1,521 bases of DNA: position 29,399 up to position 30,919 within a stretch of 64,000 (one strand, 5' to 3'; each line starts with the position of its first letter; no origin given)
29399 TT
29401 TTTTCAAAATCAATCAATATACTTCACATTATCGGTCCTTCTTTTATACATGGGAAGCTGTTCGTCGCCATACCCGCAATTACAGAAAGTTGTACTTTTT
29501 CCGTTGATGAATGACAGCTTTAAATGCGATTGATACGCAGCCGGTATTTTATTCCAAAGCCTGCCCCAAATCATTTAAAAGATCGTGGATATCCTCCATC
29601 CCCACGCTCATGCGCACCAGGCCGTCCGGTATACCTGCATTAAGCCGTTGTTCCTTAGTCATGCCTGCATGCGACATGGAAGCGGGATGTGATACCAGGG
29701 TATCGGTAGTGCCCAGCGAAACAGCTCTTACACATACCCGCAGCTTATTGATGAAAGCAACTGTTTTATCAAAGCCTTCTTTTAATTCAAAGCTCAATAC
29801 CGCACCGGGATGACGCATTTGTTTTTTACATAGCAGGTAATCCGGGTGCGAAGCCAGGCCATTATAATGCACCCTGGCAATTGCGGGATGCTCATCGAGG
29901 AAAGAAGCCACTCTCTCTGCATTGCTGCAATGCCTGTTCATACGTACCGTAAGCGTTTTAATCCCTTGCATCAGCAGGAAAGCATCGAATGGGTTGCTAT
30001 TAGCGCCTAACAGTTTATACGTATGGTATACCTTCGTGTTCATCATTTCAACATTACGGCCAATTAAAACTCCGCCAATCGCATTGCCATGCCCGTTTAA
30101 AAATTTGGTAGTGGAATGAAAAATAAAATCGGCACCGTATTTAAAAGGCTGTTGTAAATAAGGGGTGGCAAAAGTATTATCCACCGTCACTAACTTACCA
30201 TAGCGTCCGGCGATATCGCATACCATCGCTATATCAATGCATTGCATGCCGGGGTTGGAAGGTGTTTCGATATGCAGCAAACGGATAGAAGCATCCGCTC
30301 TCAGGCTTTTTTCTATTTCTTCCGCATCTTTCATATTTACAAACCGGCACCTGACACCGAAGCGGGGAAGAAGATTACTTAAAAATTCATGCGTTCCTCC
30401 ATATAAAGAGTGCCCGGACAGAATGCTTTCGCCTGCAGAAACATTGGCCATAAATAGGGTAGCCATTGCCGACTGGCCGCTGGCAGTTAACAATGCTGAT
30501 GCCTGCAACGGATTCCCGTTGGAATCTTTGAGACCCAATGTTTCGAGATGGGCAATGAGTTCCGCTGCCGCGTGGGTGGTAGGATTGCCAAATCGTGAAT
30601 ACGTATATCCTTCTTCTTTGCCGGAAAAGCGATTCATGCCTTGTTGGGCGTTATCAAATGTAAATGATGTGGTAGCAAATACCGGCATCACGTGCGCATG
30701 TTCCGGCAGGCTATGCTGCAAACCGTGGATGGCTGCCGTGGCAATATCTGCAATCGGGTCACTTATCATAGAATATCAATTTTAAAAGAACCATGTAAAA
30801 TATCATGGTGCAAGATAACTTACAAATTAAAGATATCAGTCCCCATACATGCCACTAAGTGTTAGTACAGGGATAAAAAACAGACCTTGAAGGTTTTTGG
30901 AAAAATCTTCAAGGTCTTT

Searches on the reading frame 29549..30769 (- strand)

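Call 80: search_protein_families(library=pfam, proteins=[window:29549-30769:-], max_evalue=0.00001)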
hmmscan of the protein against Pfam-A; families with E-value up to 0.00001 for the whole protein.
window:29549-30769:- (406 aa): 1 family
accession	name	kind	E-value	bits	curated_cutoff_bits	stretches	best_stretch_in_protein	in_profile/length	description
PF01053.26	Cys_Met_Meta_PP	-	5.5e-122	407.4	27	1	11-406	2-381/381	Cys/Met metabolism PLP-dependent enzyme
